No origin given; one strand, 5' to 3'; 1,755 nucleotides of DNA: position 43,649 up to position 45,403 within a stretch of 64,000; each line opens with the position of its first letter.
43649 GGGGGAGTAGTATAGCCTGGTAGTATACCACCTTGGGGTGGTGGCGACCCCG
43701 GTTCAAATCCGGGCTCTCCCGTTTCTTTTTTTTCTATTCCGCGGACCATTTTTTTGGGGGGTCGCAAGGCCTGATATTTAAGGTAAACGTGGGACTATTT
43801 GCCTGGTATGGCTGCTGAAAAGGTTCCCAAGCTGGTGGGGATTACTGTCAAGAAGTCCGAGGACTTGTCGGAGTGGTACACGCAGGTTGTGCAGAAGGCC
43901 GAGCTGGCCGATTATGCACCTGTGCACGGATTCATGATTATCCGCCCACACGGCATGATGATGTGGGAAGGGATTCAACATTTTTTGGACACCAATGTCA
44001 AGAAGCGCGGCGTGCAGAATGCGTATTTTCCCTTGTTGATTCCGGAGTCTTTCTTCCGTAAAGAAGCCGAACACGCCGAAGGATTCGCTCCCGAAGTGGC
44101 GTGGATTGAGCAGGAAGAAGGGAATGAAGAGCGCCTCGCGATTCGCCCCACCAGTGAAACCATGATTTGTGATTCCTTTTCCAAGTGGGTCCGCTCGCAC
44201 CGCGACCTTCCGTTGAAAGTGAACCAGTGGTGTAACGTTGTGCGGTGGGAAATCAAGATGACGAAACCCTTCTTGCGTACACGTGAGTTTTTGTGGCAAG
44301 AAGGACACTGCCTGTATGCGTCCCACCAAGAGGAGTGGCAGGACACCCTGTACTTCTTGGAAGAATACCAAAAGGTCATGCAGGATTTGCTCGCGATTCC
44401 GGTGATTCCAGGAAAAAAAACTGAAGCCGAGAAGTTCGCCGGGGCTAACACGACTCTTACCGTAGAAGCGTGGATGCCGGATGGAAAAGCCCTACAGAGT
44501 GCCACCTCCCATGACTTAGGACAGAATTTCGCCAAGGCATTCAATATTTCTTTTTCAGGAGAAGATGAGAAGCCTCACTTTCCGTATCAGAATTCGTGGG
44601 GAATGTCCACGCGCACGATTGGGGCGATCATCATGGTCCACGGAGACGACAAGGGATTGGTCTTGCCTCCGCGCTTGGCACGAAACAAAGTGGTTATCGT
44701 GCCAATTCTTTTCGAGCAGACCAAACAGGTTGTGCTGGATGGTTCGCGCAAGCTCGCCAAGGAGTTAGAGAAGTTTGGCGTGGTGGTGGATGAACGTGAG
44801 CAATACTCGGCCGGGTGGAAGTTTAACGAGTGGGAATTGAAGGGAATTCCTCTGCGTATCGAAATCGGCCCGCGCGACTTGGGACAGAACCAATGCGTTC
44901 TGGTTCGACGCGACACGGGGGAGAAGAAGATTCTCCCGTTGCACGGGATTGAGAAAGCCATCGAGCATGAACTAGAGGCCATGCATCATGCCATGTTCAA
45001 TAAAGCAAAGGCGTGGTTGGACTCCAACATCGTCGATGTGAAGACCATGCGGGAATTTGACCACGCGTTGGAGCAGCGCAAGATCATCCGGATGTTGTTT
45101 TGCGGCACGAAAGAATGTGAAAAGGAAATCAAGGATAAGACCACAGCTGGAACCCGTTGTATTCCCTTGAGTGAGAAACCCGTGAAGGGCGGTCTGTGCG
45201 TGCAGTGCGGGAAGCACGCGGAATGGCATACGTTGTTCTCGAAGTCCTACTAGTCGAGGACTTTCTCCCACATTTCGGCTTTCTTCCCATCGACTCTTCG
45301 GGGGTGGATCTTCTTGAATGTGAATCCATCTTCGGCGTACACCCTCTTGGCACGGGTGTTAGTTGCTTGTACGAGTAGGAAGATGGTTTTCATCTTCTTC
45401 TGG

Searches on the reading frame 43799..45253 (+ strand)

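Call 49: search_protein_families(library=pfam, proteins=[window:43799-45253:+], max_evalue=0.001)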
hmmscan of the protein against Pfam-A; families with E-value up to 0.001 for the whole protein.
window:43799-45253:+ (484 aa): 3 families
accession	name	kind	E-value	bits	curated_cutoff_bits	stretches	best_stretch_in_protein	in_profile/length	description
PF00587.30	tRNA-synt_2b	-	8.8e-27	94.7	29.3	1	107-279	5-177/179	tRNA synthetase class II core domain (G, H, P, S and T)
PF09180.16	ProRS-C_1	-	1.1e-19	70.8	31.5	1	418-484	2-71/71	Prolyl-tRNA synthetase, C-terminal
PF03129.25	HGTP_anticodon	-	8.6e-16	58.3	21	1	297-388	1-91/94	Anticodon binding domain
